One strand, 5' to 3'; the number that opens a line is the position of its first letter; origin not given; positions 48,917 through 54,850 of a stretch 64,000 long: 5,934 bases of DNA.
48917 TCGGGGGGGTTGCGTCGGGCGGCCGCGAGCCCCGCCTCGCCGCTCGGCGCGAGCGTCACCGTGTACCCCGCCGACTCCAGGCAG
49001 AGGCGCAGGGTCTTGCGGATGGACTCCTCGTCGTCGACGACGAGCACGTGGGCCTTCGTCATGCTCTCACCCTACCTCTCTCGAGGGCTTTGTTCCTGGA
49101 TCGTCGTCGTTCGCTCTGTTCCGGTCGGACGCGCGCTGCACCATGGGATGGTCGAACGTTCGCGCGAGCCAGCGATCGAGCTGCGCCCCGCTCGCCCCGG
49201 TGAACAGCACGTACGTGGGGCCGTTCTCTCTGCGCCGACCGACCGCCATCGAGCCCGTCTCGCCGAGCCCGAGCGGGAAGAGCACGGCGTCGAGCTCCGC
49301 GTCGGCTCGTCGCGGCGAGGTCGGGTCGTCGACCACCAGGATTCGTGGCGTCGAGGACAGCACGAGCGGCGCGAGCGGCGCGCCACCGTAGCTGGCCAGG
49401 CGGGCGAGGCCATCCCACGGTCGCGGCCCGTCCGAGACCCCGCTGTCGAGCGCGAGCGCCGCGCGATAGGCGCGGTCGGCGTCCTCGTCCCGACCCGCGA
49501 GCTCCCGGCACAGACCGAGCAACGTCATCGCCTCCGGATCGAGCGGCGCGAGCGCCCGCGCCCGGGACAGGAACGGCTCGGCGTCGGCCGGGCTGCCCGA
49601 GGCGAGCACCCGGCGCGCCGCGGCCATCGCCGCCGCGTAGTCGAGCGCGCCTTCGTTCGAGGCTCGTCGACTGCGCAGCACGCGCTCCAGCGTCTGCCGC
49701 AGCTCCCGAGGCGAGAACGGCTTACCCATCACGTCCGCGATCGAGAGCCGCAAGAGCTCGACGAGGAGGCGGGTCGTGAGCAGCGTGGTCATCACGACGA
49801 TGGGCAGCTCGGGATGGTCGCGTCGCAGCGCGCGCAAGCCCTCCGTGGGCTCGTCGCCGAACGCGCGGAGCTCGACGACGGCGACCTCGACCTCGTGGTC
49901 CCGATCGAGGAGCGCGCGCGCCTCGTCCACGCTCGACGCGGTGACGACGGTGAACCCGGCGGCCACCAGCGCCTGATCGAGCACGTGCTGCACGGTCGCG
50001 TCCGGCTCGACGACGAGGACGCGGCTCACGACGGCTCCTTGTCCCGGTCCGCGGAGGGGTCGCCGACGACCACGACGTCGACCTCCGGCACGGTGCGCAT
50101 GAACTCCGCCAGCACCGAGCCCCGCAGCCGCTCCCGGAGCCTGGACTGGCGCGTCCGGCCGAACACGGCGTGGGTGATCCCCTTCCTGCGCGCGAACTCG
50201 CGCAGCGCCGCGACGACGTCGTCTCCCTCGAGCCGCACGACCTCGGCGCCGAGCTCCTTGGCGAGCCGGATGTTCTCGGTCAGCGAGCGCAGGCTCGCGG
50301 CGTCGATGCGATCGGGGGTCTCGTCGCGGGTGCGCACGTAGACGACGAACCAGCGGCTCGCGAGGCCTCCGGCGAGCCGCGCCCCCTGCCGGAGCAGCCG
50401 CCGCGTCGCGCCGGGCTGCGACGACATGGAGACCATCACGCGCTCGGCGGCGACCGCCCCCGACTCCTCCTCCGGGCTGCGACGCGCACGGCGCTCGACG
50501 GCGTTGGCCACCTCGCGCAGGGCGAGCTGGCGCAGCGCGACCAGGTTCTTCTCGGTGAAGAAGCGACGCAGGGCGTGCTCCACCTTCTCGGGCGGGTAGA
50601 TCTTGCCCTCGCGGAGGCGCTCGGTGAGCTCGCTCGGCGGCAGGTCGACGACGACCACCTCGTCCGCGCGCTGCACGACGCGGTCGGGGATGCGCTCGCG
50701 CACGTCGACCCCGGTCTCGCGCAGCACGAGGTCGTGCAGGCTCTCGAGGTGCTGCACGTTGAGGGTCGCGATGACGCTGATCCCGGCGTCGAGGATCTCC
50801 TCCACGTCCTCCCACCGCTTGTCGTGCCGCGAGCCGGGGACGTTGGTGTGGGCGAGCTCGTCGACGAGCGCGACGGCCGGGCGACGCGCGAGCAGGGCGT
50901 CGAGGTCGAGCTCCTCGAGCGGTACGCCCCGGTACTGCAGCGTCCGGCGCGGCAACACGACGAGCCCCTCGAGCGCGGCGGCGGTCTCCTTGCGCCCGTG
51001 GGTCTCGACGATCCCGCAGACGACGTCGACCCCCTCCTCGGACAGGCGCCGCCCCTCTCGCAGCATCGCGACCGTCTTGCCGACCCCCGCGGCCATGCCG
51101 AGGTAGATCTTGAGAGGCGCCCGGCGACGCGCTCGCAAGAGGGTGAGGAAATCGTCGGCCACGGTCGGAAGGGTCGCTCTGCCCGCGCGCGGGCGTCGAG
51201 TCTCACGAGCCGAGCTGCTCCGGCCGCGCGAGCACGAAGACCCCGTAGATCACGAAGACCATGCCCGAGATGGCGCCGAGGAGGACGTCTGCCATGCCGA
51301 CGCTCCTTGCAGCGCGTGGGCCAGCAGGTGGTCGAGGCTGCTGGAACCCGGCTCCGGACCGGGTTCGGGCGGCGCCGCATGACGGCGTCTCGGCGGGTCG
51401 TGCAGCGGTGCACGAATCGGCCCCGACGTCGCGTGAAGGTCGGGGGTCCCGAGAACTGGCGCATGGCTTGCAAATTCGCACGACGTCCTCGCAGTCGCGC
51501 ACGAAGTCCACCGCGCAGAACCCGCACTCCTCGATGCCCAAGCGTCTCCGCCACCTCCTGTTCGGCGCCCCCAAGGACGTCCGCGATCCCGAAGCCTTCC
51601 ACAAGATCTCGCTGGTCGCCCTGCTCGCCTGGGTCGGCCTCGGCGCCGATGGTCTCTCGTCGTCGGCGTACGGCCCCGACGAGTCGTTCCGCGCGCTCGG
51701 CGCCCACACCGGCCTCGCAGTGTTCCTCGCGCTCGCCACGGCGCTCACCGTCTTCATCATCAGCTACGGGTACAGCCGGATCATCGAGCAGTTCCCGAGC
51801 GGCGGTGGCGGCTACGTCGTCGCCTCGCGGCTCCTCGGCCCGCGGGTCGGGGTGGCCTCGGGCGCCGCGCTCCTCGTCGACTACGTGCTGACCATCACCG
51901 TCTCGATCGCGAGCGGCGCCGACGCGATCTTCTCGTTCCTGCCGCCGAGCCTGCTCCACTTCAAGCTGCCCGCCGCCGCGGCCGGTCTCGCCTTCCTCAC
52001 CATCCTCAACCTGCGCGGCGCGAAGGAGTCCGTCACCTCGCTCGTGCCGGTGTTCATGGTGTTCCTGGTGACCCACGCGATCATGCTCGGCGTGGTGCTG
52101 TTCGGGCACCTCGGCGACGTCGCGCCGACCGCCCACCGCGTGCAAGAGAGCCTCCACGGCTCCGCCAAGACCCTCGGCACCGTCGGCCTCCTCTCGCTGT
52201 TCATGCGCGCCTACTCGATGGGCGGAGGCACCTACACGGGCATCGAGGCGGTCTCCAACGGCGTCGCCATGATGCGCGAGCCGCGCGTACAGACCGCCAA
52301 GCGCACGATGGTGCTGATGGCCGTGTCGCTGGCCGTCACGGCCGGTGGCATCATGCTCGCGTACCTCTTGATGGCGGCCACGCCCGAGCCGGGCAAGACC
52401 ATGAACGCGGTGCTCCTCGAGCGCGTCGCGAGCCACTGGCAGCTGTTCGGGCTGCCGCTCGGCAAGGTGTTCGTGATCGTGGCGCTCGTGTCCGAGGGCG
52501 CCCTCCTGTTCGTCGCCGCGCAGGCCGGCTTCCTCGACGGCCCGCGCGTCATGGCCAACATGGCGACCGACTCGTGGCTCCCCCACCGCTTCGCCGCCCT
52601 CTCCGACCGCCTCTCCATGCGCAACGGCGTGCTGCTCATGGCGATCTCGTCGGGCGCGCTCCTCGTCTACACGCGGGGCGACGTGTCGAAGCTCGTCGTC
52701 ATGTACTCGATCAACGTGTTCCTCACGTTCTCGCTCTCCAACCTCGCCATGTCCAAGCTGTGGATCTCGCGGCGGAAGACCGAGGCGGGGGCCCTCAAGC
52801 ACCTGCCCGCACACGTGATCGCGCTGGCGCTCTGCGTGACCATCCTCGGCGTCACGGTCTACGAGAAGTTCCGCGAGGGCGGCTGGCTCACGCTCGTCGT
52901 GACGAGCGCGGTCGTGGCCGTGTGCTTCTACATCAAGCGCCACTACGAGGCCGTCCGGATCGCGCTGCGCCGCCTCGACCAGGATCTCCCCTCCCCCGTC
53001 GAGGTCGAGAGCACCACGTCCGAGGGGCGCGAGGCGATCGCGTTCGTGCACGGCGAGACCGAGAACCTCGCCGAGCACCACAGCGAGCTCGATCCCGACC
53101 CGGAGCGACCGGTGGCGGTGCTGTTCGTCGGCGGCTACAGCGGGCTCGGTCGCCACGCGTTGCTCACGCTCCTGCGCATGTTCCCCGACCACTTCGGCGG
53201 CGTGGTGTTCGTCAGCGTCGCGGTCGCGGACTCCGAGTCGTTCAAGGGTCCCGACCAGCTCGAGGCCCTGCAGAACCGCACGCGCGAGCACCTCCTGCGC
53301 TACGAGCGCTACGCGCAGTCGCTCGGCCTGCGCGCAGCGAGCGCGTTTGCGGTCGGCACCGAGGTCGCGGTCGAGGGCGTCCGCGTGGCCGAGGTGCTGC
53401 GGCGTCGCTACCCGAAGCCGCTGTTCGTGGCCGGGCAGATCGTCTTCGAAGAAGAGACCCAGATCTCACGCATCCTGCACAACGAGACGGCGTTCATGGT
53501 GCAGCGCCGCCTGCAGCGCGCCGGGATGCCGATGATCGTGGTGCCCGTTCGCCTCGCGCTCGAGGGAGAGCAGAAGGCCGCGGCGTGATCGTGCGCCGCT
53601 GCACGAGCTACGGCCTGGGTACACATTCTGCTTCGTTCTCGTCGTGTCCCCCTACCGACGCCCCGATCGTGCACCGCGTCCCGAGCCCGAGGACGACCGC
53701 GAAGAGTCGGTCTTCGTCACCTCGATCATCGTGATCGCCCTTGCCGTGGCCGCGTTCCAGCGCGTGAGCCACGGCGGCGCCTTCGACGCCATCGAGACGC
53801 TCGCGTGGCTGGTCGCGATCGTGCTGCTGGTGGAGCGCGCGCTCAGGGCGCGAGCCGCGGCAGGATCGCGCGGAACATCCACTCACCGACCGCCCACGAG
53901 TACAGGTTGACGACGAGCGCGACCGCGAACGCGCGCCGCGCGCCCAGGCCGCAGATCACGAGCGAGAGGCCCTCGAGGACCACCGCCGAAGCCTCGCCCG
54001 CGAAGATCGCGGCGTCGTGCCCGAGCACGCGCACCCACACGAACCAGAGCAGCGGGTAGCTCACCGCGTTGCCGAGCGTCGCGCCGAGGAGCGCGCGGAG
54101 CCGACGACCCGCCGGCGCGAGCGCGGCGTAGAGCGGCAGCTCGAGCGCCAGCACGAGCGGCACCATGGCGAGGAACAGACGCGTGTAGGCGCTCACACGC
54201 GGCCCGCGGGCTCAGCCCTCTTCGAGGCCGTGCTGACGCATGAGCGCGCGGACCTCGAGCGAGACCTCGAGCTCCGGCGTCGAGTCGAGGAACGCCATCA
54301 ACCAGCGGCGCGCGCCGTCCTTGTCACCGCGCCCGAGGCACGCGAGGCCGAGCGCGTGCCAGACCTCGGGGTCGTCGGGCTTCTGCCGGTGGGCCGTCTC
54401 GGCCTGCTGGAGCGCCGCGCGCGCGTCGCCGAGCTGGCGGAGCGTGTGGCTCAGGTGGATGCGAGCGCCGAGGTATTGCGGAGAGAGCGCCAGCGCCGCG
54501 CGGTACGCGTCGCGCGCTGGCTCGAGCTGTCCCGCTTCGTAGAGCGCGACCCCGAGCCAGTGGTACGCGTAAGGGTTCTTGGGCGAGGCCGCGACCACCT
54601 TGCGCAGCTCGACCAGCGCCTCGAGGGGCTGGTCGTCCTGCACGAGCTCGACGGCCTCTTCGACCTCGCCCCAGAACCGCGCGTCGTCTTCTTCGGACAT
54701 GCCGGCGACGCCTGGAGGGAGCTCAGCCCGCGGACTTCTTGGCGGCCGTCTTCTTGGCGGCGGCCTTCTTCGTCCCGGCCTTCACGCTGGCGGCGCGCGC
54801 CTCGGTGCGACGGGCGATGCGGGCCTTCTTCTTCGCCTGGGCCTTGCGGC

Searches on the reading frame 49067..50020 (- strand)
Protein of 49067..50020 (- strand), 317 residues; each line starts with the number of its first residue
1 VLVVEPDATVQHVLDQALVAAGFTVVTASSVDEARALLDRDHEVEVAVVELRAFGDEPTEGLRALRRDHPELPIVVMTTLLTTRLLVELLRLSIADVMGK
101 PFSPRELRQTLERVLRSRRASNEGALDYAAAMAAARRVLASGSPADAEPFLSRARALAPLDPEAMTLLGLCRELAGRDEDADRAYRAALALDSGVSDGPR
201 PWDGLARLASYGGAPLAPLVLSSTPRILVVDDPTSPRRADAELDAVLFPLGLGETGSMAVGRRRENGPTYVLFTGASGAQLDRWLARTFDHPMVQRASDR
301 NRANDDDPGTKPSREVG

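Call 34: search_protein_families(library=ncbifam, proteins=[window:49067-50020:-], max_evalue=0.01)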
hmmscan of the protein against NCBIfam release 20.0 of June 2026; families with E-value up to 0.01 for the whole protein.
window:49067-50020:- (317 aa): 52 families (the best 25 are shown)
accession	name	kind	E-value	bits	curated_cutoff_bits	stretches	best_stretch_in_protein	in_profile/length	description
NF007005.1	PRK09468.1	equivalog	3e-12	46.5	331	1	1-125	6-129/237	osmolarity response regulator transcription factor OmpR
NF045944.1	ResRegRpaBCyano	equivalog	1.1e-11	44.6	330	1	2-123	1-120/229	response regulator transcription factor RpaB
TIGR01818.1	ntrC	equivalog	7.1e-11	41.6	558.6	1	1-148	1-145/463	nitrogen regulation protein NR(I)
NF006900.1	PRK09390.1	equivalog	1.4e-10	41.1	255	1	1-126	7-131/203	response regulator FixJ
TIGR02154.1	PhoB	equivalog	1.3e-09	37.7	296.2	1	1-128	5-134/226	phosphate regulon transcriptional regulator PhoB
NF008469.0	PRK11361.1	equivalog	9.8e-09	34.4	714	1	1-121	7-126/461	acetoacetate metabolism transcriptional regulator AtoC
NF007928.2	PRK10643.1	equivalog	4.4e-08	33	330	1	1-126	3-127/216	two-component system response regulator PmrA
NF033791.1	ActR_PrrA_rreg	equivalog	8.1e-08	32.4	250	1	1-120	4-122/173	ActR/PrrA/RegA family redox response regulator transcription factor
NF008078.0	PRK10816.1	equivalog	1.1e-07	31.6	336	1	1-117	3-118/223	two-component system response regulator PhoP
NF008176.1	PRK10923.1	equivalog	2.8e-07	29.5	620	1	1-118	6-122/469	nitrogen regulation protein NR(I)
NF053854.1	RespRegPhoBBctds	equivalog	3.5e-07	29.8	270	1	1-122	1-122/225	two-component system response regulator PhoB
NF010411.0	PRK13837.1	equivalog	3.5e-07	28.6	647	1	1-123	700-820/828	two-component system VirA-like sensor kinase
NF041946.1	LuxO_transreg_Vib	equivalog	1e-06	27.8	800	1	4-125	2-122/463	quorum-sensing sigma-54 dependent transcriptional regulator LuxO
TIGR01387.1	cztR_silR_copR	subfamily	1.2e-06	28.4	279.2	1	1-127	1-126/218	heavy metal response regulator transcription factor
NF008199.0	PRK10955.1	equivalog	1.3e-06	28.5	341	1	1-122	4-122/232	envelope stress response regulator transcription factor CpxR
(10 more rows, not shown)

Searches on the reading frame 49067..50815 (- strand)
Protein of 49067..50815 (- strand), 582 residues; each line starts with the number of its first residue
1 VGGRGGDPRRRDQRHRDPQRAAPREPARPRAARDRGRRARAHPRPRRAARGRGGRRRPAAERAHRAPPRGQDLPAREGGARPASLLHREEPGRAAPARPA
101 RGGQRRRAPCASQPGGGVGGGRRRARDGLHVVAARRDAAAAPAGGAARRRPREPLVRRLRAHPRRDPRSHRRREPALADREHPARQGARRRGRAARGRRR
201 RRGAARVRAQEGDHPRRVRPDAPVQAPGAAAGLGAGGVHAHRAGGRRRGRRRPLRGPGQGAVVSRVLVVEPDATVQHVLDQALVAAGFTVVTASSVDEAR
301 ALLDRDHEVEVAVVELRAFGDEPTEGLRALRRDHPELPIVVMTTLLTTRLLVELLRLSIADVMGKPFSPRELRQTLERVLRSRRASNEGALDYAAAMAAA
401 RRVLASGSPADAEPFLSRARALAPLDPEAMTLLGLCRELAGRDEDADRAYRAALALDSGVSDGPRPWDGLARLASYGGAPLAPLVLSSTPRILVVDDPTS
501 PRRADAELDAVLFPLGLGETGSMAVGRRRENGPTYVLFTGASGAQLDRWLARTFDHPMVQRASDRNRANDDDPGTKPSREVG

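Call 6: search_protein_families(library=pfam, proteins=[window:49067-50815:-])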
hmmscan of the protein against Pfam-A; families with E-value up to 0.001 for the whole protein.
window:49067-50815:- (582 aa): 2 families
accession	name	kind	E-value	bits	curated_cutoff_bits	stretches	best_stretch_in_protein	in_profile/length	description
PF00072.30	Response_reg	-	3.7e-11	43.6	30.2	1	266-376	1-110/111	Response regulator receiver domain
PF03709.21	OKR_DC_1_N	-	0.00017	22.3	29.3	1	279-344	9-71/111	Orn/Lys/Arg decarboxylase, N-terminal domain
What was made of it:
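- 49067..50020 (-): Protein with an N-terminal receiver domain and an uncharacterised C-terminal half. The start codon is approximate. PF00072 (call 6).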

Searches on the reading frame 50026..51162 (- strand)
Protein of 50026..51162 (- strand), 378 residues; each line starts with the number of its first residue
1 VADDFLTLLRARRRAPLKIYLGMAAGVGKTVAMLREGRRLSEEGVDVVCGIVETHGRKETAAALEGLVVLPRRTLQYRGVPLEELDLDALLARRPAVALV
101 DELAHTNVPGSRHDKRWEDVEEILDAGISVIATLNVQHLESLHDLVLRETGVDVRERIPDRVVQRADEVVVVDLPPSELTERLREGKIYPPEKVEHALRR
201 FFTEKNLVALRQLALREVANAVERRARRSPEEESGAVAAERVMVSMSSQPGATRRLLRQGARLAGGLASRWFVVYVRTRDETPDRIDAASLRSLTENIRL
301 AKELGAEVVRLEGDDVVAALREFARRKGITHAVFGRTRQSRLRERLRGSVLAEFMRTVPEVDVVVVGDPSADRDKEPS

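Call 6: search_protein_families(library=pfam, proteins=[window:50026-51162:-])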
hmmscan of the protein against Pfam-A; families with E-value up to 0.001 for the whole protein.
window:50026-51162:- (378 aa): 2 families
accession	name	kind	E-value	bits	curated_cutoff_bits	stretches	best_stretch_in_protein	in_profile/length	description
PF02702.23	KdpD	-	1.2e-94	316.1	26.1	1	14-222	2-210/210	Osmosensitive K+ channel His kinase sensor domain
PF00582.32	Usp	-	2.1e-06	28.8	24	1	240-366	3-140/141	Universal stress protein family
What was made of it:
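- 50026..51162 (-): Kinase-less KdpD sensor (KdpD N-terminal domain plus Usp). PF02702 at 1.2e-94 plus PF00582 (call 6).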

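Call 10: find_related_loci(query=window:50026-51162:-, collection=genome_contigs, flank=10000)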
Query window:50026-51162:- (378 aa) in genome_contigs; peptide patterns used: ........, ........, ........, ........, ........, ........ (x = any residue, [..] = any of these).
599 stretches matched a pattern (row limit reached: there are more); 401 encode a relative of the query (tblastn E <= 1e-3); the best 80 are kept; 80 distinct loci.
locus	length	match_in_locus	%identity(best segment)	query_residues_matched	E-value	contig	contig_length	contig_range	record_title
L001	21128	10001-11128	99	1-376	0e+0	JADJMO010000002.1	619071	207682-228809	MAG: Myxococcales bacterium isolate EsbW_18-Q3-R4-48_BATAC.438 tig00002974-10-6141570, whole genome shotgun sequence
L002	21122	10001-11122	78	3-368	0e+0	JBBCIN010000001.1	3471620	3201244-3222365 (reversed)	MAG: Pseudomonadota bacterium isolate S7_metab_bin.80 s56.ctg000057l, whole genome shotgun sequence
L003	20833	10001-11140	77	3-377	0e+0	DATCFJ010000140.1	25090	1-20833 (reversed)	MAG TPA_asm: Polyangiaceae bacterium isolate SMAG_U7777 k141_110489, whole genome shotgun sequence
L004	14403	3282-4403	78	3-368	0e+0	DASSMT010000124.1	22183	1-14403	MAG TPA_asm: Polyangiaceae bacterium isolate SMAG_U1205 k141_835064, whole genome shotgun sequence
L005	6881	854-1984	78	3-368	0e+0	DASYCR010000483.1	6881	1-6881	MAG TPA_asm: Polyangiaceae bacterium isolate SMAG_U4938 k141_3991287, whole genome shotgun sequence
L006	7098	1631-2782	76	1-377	0e+0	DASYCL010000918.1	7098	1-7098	MAG TPA_asm: Polyangiaceae bacterium isolate SMAG_U4932 k141_2022658, whole genome shotgun sequence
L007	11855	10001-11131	78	3-368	0e+0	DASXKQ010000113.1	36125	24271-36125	MAG TPA_asm: Polyangiaceae bacterium isolate SMAG_U5280 k141_3043778, whole genome shotgun sequence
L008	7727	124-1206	79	3-356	0e+0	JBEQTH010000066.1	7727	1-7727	MAG: Myxococcales bacterium isolate MAG_Dt_25 k247_1589994, whole genome shotgun sequence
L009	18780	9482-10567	77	3-356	1e-179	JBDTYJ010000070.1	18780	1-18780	MAG: Pseudomonadota bacterium isolate cluster4_bin.137 NODE_5575_length_18780_cov_8.339546, whole genome shotgun sequenc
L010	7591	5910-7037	74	1-367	7e-171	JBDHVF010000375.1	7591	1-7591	MAG: Polyangiales bacterium isolate AS-MESO-3CA.253 NODE_40688_length_7591_cov_4.550173, whole genome shotgun sequence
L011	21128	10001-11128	72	1-367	6e-164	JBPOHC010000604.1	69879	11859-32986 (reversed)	MAG: Myxococcota bacterium isolate MAG_1 c_000000106297, whole genome shotgun sequence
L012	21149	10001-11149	68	1-372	1e-158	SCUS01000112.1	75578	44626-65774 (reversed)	MAG: Myxococcaceae bacterium isolate GW715_bin.15 GW715_bin.15-69205, whole genome shotgun sequence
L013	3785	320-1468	68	1-372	3e-163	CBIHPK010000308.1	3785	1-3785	MAG TPA_asm: uncultured Myxococcaceae bacterium isolate SRR18156209_binner13_Refined_17 genome assembly, contig: ERZ2733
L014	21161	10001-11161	67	1-378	3e-157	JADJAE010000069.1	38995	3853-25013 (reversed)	MAG: Deltaproteobacteria bacterium isolate AalW_18-Q3-R10-53_BATAC.29 tig00047595-10-391530, whole genome shotgun sequen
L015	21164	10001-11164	69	1-374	3e-156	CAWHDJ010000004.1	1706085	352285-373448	MAG: uncultured delta proteobacterium isolate MFD09495.bin.2.10 genome assembly, contig: contig_140, whole genome shotgu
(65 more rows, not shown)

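Call 34: search_protein_families(library=ncbifam, proteins=[window:50026-51162:-], max_evalue=0.01)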
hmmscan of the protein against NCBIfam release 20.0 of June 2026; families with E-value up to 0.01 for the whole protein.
window:50026-51162:- (378 aa): 2 families
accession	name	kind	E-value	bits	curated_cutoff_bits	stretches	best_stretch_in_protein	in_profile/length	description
NF038185.1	KdpD_non_kinase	exception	1.8e-109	366.4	550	1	3-368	7-372/373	KdpD-like non-kinase potassium sensor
NF007793.0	PRK10490.1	equivalog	4.5e-107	359.2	1123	1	3-367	11-373/895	two-component system sensor histidine kinase KdpD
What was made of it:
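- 50026..51162 (-): NF038185 'KdpD-like non-kinase potassium sensor' at 1.8e-109, below its curated cut-off (call 34).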

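Call 66: search_protein_families(library=pfam, proteins=[L002:2517-3122:+, L002:1862-2284:-, L002:4196-4717:+, L002:3119-3577:-, L002:3355-3792:+, L002:461-1948:+], max_evalue=0.01)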
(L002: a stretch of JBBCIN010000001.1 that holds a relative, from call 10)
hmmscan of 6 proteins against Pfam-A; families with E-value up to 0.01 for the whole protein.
L002:2517-3122:+ (201 aa): 1 family
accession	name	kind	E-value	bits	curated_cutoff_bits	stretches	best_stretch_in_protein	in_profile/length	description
PF00543.27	P-II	-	0.0023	18.7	25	1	73-163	1-93/102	Nitrogen regulatory protein P-II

L002:1862-2284:- (140 aa): 0 families

L002:4196-4717:+ (173 aa): 1 family
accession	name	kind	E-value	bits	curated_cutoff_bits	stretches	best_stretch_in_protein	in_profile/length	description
PF00543.27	P-II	-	0.0016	19.2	25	1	36-116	1-79/102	Nitrogen regulatory protein P-II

L002:3119-3577:- (152 aa): 0 families

L002:3355-3792:+ (145 aa): 0 families

L002:461-1948:+ (495 aa): 1 family
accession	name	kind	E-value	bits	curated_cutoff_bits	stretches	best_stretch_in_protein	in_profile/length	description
PF00909.26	Ammonium_transp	-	3.9e-111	372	23.2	1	40-471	1-399/399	Ammonium Transporter Family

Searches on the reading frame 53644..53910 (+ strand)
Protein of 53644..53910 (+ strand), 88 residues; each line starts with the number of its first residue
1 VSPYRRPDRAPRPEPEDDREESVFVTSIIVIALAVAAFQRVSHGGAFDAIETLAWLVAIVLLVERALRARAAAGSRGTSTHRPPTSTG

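Call 34: search_protein_families(library=ncbifam, proteins=[window:53644-53910:+], max_evalue=0.01)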
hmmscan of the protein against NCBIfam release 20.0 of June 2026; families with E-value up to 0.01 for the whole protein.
window:53644-53910:+ (88 aa): 0 families

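Call 37: search_protein_families(library=pfam, proteins=[window:53644-53910:+], max_evalue=10)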
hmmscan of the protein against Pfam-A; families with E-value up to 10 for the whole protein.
window:53644-53910:+ (88 aa): 1 family
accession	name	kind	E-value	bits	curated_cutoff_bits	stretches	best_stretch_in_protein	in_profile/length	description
PF17627.7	IncE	-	0.18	12.2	27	1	25-78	44-98/132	Inclusion membrane protein E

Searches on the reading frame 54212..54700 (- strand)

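Call 6: search_protein_families(library=pfam, proteins=[window:54212-54700:-])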
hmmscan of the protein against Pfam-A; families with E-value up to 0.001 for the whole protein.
window:54212-54700:- (162 aa): 15 families
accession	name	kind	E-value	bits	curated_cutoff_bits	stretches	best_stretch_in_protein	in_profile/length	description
PF14559.12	TPR_19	-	9.5e-18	64.7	25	3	19-73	1-55/68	Tetratricopeptide repeat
PF13414.12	TPR_11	-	6e-15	55.1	26.8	1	27-57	12-42/42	TPR repeat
PF07719.23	TPR_2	-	1.2e-14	53.6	27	1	43-76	1-34/34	Tetratricopeptide repeat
PF13432.12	TPR_16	-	3e-14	53.6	32.7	2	15-75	3-63/65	Tetratricopeptide repeat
PF13431.12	TPR_17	-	1.4e-12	47.2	24.4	1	33-60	3-30/34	Tetratricopeptide repeat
PF13428.12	TPR_14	-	2.2e-12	46.8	23.5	1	79-118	3-42/44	Tetratricopeptide repeat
PF13181.12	TPR_8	-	9.3e-11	41.4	25.7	0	45-75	3-33/34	Tetratricopeptide repeat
PF13371.12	TPR_9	-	9.2e-08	32.4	35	1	88-155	6-73/73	Tetratricopeptide repeat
PF00515.34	TPR_1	-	1.1e-07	31.8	27.8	1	44-76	2-34/34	Tetratricopeptide repeat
PF14561.12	TPR_20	-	2.8e-07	31.2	25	0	95-141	6-52/90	Tetratricopeptide repeat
PF12895.13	ANAPC3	-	3.5e-07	30.9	27.2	1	32-98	12-77/82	Anaphase-promoting complex, cyclosome, subunit 3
PF23914.1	TPR_CcmH_CycH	-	8.8e-07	29.3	42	1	31-133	38-143/158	Cytochrome c-type biogenesis protein H TPR domain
PF07721.20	TPR_4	-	4.2e-06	27.3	27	0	112-134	2-24/26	Tetratricopeptide repeat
PF13424.12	TPR_12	-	6.9e-06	26.6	30.1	0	45-105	5-66/77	Tetratricopeptide repeat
PF13374.12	TPR_10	-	0.00073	19.9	27.5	0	46-73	5-32/42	Tetratricopeptide repeat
